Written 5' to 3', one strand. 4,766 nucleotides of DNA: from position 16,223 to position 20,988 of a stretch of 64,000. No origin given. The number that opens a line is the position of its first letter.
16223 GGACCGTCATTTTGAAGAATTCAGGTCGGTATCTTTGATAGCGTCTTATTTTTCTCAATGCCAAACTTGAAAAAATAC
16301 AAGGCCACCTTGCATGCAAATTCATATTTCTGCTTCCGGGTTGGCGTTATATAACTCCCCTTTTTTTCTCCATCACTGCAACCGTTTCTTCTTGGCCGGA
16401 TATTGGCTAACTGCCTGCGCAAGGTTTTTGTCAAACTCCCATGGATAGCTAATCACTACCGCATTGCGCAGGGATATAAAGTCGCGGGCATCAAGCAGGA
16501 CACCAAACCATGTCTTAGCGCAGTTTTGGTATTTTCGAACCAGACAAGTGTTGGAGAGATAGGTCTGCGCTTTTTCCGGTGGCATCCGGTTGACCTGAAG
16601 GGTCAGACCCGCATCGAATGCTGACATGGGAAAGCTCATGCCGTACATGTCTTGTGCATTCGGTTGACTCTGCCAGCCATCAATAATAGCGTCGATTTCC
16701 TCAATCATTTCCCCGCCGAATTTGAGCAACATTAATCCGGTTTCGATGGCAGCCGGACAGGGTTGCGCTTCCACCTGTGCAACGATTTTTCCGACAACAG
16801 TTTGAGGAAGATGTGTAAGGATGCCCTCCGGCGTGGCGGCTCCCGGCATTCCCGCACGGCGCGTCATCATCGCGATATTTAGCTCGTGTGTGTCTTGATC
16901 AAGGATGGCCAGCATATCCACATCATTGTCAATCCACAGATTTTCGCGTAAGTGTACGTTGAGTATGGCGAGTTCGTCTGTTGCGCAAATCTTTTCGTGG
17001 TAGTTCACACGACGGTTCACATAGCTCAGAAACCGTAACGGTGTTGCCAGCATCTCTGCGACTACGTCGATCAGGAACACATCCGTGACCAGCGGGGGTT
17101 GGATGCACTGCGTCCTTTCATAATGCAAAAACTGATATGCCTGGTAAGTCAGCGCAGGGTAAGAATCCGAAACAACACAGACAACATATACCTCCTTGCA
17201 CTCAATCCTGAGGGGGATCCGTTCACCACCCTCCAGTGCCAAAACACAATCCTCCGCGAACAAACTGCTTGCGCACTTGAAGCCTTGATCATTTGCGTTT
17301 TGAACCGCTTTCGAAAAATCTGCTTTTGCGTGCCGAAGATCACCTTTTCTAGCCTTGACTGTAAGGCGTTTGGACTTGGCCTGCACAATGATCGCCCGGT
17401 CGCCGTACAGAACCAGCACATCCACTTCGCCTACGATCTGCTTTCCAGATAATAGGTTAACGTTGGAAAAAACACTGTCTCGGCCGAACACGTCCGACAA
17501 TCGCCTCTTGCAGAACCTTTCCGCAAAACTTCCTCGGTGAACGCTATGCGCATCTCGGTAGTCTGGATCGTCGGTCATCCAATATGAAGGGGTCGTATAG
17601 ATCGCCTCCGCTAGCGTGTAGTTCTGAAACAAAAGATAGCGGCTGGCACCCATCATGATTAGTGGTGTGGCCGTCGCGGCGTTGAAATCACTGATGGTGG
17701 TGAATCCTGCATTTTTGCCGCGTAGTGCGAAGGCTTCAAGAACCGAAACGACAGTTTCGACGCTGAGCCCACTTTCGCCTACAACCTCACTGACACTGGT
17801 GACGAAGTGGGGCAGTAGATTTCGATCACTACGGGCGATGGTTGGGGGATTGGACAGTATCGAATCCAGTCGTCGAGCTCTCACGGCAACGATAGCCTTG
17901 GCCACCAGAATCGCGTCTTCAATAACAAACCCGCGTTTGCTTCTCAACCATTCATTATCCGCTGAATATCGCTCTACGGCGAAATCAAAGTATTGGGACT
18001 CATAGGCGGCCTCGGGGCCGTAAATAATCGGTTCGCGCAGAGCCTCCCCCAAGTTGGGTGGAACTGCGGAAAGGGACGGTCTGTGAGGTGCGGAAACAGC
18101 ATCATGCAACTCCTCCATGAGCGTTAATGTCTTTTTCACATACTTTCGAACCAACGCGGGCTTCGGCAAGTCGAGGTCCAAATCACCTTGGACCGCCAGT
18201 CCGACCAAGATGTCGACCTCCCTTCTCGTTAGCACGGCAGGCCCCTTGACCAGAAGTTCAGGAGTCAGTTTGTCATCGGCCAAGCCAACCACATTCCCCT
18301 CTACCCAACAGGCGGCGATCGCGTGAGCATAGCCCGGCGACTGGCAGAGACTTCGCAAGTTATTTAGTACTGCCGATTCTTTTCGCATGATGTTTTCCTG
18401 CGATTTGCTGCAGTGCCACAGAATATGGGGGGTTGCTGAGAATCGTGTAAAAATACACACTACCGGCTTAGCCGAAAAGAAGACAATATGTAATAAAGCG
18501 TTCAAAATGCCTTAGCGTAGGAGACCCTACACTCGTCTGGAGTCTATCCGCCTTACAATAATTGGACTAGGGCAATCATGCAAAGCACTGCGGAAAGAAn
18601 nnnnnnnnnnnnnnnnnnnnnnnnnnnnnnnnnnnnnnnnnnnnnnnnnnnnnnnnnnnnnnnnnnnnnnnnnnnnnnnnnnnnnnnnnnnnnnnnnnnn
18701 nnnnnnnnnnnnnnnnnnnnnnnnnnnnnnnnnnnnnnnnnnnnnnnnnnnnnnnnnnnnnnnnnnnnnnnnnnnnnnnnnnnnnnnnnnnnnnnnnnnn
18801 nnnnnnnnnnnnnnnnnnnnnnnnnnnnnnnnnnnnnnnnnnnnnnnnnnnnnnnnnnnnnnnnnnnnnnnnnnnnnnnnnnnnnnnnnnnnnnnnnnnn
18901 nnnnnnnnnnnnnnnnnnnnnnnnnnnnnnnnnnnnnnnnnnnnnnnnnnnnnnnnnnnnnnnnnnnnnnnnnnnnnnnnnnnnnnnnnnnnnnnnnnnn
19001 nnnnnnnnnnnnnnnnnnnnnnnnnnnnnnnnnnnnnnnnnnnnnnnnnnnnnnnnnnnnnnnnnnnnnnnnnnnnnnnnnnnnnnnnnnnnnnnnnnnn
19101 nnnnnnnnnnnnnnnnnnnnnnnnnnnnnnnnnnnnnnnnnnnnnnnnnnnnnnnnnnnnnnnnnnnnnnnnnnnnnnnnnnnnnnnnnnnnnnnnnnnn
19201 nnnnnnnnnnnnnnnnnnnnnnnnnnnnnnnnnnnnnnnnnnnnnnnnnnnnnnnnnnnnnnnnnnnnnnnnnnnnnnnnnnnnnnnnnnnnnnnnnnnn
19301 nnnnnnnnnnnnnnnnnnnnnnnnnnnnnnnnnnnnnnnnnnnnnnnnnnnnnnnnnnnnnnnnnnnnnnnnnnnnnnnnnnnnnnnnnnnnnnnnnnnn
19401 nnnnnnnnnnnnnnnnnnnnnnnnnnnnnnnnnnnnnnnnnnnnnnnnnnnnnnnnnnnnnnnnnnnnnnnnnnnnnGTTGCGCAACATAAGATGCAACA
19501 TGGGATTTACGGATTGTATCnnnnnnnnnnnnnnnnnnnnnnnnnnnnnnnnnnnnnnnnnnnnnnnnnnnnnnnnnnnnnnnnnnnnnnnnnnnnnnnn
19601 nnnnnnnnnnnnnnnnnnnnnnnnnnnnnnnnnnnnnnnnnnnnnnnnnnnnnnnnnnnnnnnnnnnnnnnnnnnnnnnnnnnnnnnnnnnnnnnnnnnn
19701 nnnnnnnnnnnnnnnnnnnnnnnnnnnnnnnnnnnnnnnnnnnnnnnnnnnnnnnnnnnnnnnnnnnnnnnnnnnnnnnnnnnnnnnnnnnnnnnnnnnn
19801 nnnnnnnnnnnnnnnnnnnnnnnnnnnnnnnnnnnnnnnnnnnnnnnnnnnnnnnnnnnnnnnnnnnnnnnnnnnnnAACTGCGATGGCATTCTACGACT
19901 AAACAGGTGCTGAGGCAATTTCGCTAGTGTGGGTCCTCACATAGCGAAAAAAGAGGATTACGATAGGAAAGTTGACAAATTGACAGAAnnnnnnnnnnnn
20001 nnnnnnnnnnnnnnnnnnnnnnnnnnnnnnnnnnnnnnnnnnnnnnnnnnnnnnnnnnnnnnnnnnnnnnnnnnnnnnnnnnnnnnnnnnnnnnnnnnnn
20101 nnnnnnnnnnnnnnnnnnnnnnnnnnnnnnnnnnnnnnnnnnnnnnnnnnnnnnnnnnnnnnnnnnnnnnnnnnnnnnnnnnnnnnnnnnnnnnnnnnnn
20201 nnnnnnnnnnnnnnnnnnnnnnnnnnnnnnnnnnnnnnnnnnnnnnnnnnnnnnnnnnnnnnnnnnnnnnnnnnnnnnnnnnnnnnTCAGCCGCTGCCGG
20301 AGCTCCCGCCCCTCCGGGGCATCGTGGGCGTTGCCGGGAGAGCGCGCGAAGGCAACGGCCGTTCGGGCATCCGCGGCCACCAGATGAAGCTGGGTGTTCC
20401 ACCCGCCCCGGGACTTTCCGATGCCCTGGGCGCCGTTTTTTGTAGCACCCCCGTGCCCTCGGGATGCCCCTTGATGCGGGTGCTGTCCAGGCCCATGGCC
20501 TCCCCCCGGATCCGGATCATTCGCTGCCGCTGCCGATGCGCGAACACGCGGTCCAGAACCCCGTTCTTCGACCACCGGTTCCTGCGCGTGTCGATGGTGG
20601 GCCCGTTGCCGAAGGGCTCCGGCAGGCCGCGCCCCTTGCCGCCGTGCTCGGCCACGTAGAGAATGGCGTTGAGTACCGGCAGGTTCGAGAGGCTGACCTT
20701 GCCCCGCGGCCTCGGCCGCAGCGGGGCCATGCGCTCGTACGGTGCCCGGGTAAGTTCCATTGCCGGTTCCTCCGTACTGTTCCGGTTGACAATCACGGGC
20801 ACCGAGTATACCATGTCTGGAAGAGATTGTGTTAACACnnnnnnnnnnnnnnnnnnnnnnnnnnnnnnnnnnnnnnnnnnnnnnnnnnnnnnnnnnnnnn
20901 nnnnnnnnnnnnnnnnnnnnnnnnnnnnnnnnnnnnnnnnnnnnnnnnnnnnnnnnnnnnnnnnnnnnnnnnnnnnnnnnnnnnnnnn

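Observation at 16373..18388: Orphan 671-aa protein with a central PD-(D/E)xK (Mrr/NERD-like) motif and no other recognisable domain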

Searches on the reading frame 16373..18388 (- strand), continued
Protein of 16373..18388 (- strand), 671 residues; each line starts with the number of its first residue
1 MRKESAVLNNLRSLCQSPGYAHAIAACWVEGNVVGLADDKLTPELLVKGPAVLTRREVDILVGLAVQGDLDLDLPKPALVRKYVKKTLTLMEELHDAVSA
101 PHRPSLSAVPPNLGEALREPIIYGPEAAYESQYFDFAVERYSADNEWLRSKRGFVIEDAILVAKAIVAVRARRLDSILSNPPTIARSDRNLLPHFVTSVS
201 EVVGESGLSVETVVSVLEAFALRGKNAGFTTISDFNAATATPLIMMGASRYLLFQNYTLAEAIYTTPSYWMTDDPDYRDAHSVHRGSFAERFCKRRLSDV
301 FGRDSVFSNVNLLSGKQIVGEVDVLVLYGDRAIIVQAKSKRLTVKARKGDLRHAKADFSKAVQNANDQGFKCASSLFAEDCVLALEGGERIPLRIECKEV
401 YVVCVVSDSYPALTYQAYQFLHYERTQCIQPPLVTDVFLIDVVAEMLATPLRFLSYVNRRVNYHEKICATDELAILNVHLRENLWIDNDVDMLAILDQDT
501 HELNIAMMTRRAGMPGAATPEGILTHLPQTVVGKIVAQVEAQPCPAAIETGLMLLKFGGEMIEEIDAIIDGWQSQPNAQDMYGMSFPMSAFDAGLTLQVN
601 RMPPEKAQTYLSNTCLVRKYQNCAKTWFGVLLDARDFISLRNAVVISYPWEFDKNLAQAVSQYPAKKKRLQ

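Call 77: get_annotated_region(hit=H1, flank=7000)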
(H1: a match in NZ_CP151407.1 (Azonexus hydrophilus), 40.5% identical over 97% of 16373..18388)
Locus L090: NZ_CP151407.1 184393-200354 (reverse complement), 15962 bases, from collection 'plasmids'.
description: Azonexus hydrophilus strain NCP973 plasmid unnamed1, complete sequence
organism: Azonexus hydrophilus (NCBI taxid 418702)
taxonomy: Bacteria; Pseudomonadota; Betaproteobacteria; Rhodocyclales; Azonexaceae; Azonexus; Azonexus hydrophilus
host: -; source: metagenomic assembly,groundwater; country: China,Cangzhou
typing (MOB-suite, as given by PLSDB): non-mobilizable
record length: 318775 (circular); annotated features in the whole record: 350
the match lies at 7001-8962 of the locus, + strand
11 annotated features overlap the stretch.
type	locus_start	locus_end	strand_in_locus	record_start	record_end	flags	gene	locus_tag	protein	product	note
CDS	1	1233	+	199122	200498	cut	-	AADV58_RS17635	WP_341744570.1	retropepsin-like aspartic protease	GO:0006508 - proteolysis [Evidence IEA]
CDS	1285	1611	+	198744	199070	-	-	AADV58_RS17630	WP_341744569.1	hypothetical protein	-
CDS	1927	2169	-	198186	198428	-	-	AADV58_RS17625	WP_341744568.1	hypothetical protein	-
CDS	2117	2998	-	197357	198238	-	-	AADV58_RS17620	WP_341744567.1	hypothetical protein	-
CDS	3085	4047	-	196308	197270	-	-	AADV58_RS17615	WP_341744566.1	DNA-binding protein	-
CDS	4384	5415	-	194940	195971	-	-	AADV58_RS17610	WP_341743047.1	DNA-binding protein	-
CDS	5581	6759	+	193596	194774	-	-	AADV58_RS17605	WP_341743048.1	tyrosine-type recombinase/integrase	GO:0015074 - DNA integration [Evidence IEA]; GO:0006310 - DNA recombination [Evidence IEA]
CDS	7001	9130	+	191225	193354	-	-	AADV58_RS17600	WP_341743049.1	SEC-C metal-binding domain-containing protein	-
CDS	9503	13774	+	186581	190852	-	-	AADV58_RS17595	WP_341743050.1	hypothetical protein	-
CDS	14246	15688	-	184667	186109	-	-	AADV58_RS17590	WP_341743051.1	hypothetical protein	-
CDS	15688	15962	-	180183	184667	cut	-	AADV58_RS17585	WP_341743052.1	ATP-binding protein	-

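Call 82: find_encoding_contigs(protein=P0271, flank=10000, max_places=3)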
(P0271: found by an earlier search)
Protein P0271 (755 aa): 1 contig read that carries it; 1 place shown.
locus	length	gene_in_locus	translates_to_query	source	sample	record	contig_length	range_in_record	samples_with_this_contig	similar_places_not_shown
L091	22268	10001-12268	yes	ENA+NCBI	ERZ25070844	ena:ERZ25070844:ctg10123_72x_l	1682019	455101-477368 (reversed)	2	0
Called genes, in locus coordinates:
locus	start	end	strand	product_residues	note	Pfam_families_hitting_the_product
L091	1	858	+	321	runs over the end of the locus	-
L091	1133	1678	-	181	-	-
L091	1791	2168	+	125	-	PF01609:DDE_Tnp_1 (weak)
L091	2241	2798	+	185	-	-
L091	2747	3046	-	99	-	-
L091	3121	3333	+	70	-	-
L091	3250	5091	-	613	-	PF00860:Xan_ur_permease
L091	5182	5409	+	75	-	-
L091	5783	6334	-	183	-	PF01510:Amidase_2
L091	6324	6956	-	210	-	PF01928:CYTH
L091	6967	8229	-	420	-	PF01595:CNNM, PF00571:CBS (weak), PF03471:CorC_HlyC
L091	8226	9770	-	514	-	PF01595:CNNM, PF00571:CBS (weak), PF03471:CorC_HlyC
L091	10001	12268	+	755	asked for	PF13089:PP_kinase_N, PF02503:PP_kinase, PF17941:PP_kinase_C_1, PF13091:PLDc_2 (faint), PF13090:PP_kinase_C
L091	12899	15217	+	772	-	PF00082:Peptidase_S8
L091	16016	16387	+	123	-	PF24838:8xMP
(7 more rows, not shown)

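Call 87: find_related_loci(query=A2, collection=viral_contigs, flank=5000)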
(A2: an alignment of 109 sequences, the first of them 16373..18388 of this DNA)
Query A2 (671 aa) in viral_contigs; peptide patterns used: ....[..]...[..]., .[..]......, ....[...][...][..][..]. (x = any residue, [..] = any of these).
98 stretches matched a pattern; 7 encode a relative of the query (tblastn E <= 1e-3); 7 distinct loci.
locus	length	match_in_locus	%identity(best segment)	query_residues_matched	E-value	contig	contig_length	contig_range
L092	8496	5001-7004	41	2-662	5e-159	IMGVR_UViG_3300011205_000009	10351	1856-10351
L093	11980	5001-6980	42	2-650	2e-158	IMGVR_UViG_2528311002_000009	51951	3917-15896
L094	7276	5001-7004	40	2-662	3e-158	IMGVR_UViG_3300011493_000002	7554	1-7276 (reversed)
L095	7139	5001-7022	39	2-659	4e-149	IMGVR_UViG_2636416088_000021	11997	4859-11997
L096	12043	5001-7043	34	2-671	9e-131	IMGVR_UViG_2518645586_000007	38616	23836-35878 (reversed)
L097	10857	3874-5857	41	2-651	4e-118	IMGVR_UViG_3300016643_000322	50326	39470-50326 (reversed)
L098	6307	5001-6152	39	2-376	8e-83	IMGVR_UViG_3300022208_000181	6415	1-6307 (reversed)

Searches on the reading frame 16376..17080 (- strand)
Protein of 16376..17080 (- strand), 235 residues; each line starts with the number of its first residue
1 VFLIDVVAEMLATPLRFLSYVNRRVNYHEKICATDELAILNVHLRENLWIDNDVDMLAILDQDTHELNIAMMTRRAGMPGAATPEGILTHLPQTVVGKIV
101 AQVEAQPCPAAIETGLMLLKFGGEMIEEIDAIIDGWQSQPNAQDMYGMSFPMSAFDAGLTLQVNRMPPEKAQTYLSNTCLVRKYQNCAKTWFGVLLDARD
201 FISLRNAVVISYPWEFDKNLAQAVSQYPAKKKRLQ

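Call 70: predict_structure(alignment_id=A4)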
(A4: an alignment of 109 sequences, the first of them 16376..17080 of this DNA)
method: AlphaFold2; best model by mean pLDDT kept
length: 235 residues; sequences in the alignment: 109
mean_pLDDT: 91.8   pTM: 0.86
mean pLDDT of the five models: 91.8, 91.4, 91.1, 90.5, 90.5
residues with pLDDT >= 90: 192; 70-90: 33; 50-70: 7; < 50: 3
segments of 3 or more residues with pLDDT < 50: 233-235
pLDDT, mean of each block of 10 residues (from residue 1): 90 94 93 93 90 89 86 95 90 96 94 95 93 93 86 94 96 97 97 97 97 97 83 48
secondary structure, 60 per line:
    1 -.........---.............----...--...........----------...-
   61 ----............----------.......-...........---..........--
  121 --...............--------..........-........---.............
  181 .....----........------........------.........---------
elements in order: H2-10 H14-26 E31-33 H36-46 E57-59 H65-76 H87-93 H95-105 H109-118 H123-137 E146-152 E157-164 H168-185 E190-197 E204-211 H218-226

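Call 73: fold_search(model_id=the predicted structure, library=pdb)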
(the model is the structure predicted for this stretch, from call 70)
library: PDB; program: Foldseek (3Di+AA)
matches with E <= 10: 236; with E <= 0.001: 0
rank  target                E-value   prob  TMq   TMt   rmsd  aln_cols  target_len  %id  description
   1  4ic1_B                3.2e-03  0.60  0.19  0.21  17.3       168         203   10  Crystal structure of SSO0001 (released 2013-01-16)
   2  4ic1_G                9.8e-03  0.63  0.21  0.24  17.1       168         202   10  Crystal structure of SSO0001 (released 2013-01-16)
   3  4ic1_A                1.5e-02  0.47  0.21  0.23  17.4       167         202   10  Crystal structure of SSO0001 (released 2013-01-16)
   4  4ic1_D                1.8e-02  0.35  0.19  0.21  17.6       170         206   10  Crystal structure of SSO0001 (released 2013-01-16)
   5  4rpa_A                1.3e-01  0.15  0.18  0.14  12.5       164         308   12  Crystal structure of inorganic pyrophosphatase from Staphylococcus aureus in complex with Mn2+ (released 2015-01-21)
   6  4ls9_A                1.5e-01  0.08  0.16  0.12  16.1       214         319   13  Structure of mycobacterial nrnA homolog reveals multifunctional nuclease activities (released 2014-07-16)
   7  6ll7_A                1.7e-01  0.13  0.18  0.16  14.1       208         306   13  Type II inorganic pyrophosphatase (PPase) from the psychrophilic bacterium Shewanella sp. AS-11, Mn-activated form (released 2020-03-25)
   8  9iac_A                2.0e-01  0.09  0.15  0.14  15.2       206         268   11  Structure of the Argonaute-associated Cas4 family protein 1 (ACE1) from Microcystis aeruginosa (MaACE1) (released 2025-04-23)
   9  1wpm_A                2.1e-01  0.11  0.19  0.16  14.8       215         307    7  Structure of Bacillus subtilis inorganic pyrophosphatase (released 2004-11-23)
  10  1i74_A                2.2e-01  0.16  0.21  0.17  12.6       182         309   12  STREPTOCOCCUS MUTANS INORGANIC PYROPHOSPHATASE (released 2001-06-06)
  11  3h4r                  2.2e-01  0.15  0.21  0.22  17.9       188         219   10  Crystal structure of E. coli RecE exonuclease (released 2009-05-26)
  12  5ulj_C                2.7e-01  0.41  0.16  0.11   4.0        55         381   16  Crystal structure of Scheffersomyces stipitis Rai1 in complex with (3'-NADP)+ and calcium ion (released 2017-05-17)
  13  8k5p_O                2.8e-01  0.15  0.21  0.16  12.2       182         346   10  Cryo-EM structure of yeast Rat1-bound Pol II pre-termination transcription complex 2 (Pol II Rat1-PTTC2) (released 2024-01-31)
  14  5bth                  3.0e-01  0.08  0.20  0.13  16.2       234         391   10  Crystal structure of Candida albicans Rai1 (released 2015-07-08)
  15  3sm4_A                3.6e-01  0.06  0.17  0.17  18.4       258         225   11  Crystal Structure of the K131A Mutant of Lambda Exonuclease in Complex with a 5'-Phosphorylated 14-mer/12-mer Duplex a (released 2011-07-20)
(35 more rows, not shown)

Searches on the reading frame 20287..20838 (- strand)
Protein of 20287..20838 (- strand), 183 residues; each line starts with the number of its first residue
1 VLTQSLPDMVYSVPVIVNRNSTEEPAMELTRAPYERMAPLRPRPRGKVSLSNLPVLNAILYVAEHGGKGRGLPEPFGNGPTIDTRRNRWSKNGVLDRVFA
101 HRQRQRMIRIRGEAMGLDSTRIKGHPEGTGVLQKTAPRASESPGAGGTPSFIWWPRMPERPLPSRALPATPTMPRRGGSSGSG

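Call 69: search_protein_families(library=pfam, proteins=[window:20287-20838:-], max_evalue=0.01)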
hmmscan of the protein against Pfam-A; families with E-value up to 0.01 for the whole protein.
window:20287-20838:- (183 aa): 1 family
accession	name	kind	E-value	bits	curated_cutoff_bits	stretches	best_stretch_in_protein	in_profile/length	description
PF13340.11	DUF4096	-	7.3e-12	45.8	34.3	1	29-99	1-76/76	Putative transposase of IS4/5 family (DUF4096)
